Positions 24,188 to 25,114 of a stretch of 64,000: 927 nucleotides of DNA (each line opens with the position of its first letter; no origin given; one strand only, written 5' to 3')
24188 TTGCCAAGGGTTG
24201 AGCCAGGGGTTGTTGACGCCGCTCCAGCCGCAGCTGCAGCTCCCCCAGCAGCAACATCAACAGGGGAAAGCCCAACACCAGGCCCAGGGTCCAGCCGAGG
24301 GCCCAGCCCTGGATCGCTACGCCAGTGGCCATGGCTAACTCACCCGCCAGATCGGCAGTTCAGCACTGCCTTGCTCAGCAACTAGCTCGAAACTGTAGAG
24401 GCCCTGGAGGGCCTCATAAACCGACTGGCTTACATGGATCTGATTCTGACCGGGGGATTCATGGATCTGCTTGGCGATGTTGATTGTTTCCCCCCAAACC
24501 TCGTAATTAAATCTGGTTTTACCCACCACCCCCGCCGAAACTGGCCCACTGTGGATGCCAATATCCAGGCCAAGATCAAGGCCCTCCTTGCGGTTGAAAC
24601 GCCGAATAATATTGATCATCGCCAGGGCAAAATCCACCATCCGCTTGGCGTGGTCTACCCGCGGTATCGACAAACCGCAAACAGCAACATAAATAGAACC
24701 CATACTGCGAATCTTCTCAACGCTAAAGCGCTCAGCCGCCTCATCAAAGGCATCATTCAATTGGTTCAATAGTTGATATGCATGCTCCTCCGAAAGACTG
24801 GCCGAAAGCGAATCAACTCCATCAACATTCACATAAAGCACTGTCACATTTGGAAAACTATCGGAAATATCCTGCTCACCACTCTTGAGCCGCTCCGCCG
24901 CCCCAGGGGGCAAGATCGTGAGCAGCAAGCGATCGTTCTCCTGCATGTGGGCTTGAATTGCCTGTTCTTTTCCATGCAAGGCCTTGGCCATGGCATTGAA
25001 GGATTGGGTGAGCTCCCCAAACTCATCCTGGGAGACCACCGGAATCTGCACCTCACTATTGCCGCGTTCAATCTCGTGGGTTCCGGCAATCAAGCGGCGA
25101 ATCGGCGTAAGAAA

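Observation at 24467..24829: Cyclase-homology domain lacks both metal-binding Asp residues and the transition-state Arg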

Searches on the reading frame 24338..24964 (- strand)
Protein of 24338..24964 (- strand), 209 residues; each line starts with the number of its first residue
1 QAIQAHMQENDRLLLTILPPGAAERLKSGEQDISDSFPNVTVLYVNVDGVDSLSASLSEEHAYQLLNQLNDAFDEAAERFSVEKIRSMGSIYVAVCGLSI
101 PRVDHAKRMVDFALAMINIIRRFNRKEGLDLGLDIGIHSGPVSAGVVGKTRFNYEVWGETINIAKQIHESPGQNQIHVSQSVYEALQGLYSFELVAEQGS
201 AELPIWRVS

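Call 5: search_solved_structures(query=window:24338-24964:-, max_evalue=0.01, show_alignments=4)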
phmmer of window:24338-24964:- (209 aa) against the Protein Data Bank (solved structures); distinct sequences matched with E-value up to 0.01: 47.
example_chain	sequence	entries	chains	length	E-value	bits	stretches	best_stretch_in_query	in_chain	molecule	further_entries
8buz_A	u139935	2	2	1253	9.6e-47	162.4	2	36-193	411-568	Adenylate cyclase type 8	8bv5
7pd4_A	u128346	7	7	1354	1.8e-44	155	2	38-193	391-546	Adenylate cyclase 9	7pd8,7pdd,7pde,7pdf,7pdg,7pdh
9u3p_A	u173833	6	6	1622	2.5e-44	154.5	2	38-193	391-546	Adenylate cyclase type 9,Protein M2-1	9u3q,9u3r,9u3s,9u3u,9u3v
6r4o_A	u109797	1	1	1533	2.5e-44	154.5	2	38-193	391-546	Adenylate cyclase 9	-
6r3q_A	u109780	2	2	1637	3e-44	154.3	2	38-193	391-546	Adenylate cyclase 9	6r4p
8sl3_A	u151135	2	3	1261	1.6e-42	148.7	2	5-193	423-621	Adenylate cyclase type 5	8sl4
4p2f_A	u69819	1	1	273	3e-35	124.9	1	4-188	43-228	Adenylate cyclase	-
4p2m_A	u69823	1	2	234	3e-35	124.9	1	2-188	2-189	Adenylate cyclase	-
4p2x_A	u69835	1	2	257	3.9e-35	124.5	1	2-188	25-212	Adenylate cyclase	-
7yz9_A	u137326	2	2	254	5.4e-35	124.1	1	4-188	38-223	Adenylate cyclase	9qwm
7yzi_A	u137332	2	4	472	2.4e-34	122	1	4-188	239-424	Adenylate cyclase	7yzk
5o5k_A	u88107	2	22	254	1.1e-33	119.8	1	3-190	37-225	Adenylate cyclase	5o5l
1yk9_A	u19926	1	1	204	8.8e-29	103.8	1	33-188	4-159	Adenylate cyclase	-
9bcv_A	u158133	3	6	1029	9.7e-27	97.1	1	4-196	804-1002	Atrial natriuretic peptide receptor 1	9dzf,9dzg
9dzh_A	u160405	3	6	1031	9.7e-27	97.1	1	4-196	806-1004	Atrial natriuretic peptide receptor 1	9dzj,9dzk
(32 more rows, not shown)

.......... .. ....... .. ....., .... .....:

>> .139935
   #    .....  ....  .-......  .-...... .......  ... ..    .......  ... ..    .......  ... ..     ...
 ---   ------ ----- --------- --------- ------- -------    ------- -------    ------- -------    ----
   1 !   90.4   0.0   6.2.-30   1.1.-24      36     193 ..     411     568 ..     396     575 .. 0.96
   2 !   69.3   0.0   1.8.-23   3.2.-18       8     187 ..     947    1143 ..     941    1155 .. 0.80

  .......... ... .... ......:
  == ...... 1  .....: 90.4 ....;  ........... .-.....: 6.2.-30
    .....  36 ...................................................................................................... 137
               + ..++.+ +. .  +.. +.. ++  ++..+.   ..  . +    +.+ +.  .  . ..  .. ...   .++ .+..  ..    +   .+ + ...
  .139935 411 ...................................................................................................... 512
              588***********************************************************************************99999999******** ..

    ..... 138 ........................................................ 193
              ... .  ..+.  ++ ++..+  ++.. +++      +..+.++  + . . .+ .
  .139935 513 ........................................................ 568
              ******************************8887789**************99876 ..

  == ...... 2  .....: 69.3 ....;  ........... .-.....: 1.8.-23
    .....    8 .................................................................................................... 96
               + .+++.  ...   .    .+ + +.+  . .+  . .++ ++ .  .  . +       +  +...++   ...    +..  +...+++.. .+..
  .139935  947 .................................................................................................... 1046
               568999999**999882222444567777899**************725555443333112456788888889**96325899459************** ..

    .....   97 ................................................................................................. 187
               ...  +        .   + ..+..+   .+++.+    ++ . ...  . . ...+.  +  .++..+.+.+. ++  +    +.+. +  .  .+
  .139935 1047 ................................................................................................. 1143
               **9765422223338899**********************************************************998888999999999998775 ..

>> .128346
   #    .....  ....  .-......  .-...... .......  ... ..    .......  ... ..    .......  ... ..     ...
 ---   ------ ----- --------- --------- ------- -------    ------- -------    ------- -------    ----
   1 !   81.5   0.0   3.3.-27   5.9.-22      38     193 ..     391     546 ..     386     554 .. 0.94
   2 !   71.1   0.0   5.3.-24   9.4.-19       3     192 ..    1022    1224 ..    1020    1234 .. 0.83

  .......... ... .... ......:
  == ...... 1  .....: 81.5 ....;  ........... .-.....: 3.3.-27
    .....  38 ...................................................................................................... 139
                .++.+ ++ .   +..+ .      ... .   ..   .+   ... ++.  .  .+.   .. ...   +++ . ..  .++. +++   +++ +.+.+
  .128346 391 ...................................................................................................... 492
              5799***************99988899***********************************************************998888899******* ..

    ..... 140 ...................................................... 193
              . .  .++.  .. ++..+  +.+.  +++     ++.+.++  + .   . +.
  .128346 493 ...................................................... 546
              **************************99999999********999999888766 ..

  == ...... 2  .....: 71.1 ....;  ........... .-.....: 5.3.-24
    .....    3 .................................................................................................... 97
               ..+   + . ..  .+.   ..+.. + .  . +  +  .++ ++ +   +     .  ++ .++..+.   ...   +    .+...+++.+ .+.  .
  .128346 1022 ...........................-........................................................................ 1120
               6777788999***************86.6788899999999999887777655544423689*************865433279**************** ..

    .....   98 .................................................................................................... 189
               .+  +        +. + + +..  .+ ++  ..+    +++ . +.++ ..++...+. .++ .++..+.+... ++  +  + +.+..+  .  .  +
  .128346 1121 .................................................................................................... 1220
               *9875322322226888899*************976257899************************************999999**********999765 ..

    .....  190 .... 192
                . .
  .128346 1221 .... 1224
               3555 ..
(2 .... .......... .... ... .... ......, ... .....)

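Call 34: predict_structure(alignment_id=A2)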
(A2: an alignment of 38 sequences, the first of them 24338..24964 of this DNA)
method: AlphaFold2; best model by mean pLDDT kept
length: 209 residues; sequences in the alignment: 38
mean_pLDDT: 83.1   pTM: 0.78
mean pLDDT of the five models: 83.1, 82.8, 81.0, 77.2, 77.0
residues with pLDDT >= 90: 93; 70-90: 68; 50-70: 44; < 50: 4
segments of 3 or more residues with pLDDT < 50: 198-201
pLDDT, mean of each block of 10 residues (from residue 1): 66 63 61 78 92 83 89 96 89 91 94 97 92 94 73 73 83 86 95 72 79
secondary structure, 60 per line:
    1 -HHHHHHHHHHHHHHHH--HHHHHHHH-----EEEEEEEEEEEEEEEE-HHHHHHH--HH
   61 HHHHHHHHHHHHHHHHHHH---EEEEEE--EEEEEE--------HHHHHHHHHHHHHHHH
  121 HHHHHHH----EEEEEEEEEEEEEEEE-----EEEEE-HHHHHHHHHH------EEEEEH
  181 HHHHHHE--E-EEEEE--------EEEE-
elements in order: H2-17 H20-27 E33-48 H50-56 H59-79 E83-88 E91-96 H105-127 E132-147 E153-157 H159-168 E175-179 H180-186 E192-196 E205-208

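Call 36: fold_search(model_id=the predicted structure, library=pdb)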
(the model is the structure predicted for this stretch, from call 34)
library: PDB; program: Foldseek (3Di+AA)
matches with E <= 10: 837; with E <= 0.001: 208
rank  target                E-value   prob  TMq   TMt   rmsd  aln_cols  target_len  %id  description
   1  5o5l_A                5.4e-21  1.00  0.84  0.78   3.5       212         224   32  X-ray structure of a bacterial adenylyl cyclase soluble domain, solved at cryogenic temperature (released 2017-11-01)
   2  5oyh_E                8.1e-20  1.00  0.77  0.88   2.7       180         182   29  crystal structure of the catalytic core of a rhodopsin-guanylyl cyclase with converted specificity in complex with ATP (released 2018-06-06)
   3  5o5k_A                1.5e-19  1.00  0.84  0.81   3.5       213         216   31  X-ray structure of a bacterial adenylyl cyclase soluble domain (released 2017-11-01)
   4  5oyh_D                2.0e-19  1.00  0.77  0.87   2.5       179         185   29  crystal structure of the catalytic core of a rhodopsin-guanylyl cyclase with converted specificity in complex with ATP (released 2018-06-06)
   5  5oyh_K                2.7e-19  1.00  0.77  0.88   2.7       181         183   29  crystal structure of the catalytic core of a rhodopsin-guanylyl cyclase with converted specificity in complex with ATP (released 2018-06-06)
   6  1azs_A                3.3e-19  1.00  0.80  0.88   2.2       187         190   24  COMPLEX OF GS-ALPHA WITH THE CATALYTIC DOMAINS OF MAMMALIAN ADENYLYL CYCLASE (released 1998-02-25)
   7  5oyh_A                3.5e-19  1.00  0.76  0.86   2.7       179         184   29  crystal structure of the catalytic core of a rhodopsin-guanylyl cyclase with converted specificity in complex with ATP (released 2018-06-06)
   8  5oyh_B                3.9e-19  1.00  0.77  0.87   2.6       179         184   29  crystal structure of the catalytic core of a rhodopsin-guanylyl cyclase with converted specificity in complex with ATP (released 2018-06-06)
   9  8hbe_A                4.2e-19  1.00  0.84  0.35   3.5       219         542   25  Structure of human soluble guanylate cyclase in the inactive state at 3.1 angstrom (released 2023-04-19)
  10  9bcv_A                4.8e-19  1.00  0.80  0.79   3.6       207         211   32  Cyclase domain of GC-A bound to ANP (released 2024-11-27)
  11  7yzk_A                5.8e-19  1.00  0.82  0.47   3.7       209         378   32  Structure of Mycobacterium tuberculosis adenylyl cyclase Rv1625c / Cya (released 2022-08-31)
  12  7yz9_A                9.6e-19  1.00  0.77  0.89   2.1       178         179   31  Structure of catalytic domain of Rv1625c bound to nanobody NB4 (released 2022-08-31)
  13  1cjk_A                1.1e-18  1.00  0.79  0.87   2.2       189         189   24  COMPLEX OF GS-ALPHA WITH THE CATALYTIC DOMAINS OF MAMMALIAN ADENYLYL CYCLASE: COMPLEX WITH ADENOSINE 5'-(ALPHA THIO)-T (released 1999-08-31)
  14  9bcv_B                1.2e-18  1.00  0.80  0.79   3.1       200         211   31  Cyclase domain of GC-A bound to ANP (released 2024-11-27)
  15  4p2f                  1.3e-18  1.00  0.75  0.82   3.1       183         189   31  Monomeric form of a single mutant (F363R) of Mycobacterial Adenylyl cyclase Rv1625c (released 2014-09-17)
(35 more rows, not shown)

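Call 55: search_protein_representatives(protein=window:24338-24964:-)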
Query: 209 residues. Proteins with E-value up to 0.001 (for the whole library): 32985; up to 1e-10: 15858; up to 1e-30: 2339. The best 150 are listed.
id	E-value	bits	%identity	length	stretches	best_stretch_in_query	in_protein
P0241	1.3e-70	253.4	37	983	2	10-195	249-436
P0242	1.4e-68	246.8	37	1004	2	5-179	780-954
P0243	3.4e-64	232.4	53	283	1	3-206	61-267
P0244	1.2e-61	224.1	39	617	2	6-204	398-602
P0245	1.2e-58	214.3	34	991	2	7-192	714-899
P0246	1.9e-58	213.7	33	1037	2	10-193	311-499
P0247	4.5e-58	212.5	32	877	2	10-193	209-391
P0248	7.3e-56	205.3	34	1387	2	6-194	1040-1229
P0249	1.7e-54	200.8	33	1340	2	5-194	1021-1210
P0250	1.8e-54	200.7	49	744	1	3-188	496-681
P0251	2.2e-54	200.4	43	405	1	2-208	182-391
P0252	4.4e-54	199.5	34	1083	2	7-194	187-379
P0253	6.6e-54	198.9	33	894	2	2-195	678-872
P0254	7.4e-54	198.7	49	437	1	1-197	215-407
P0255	1.7e-53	197.6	33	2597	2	7-193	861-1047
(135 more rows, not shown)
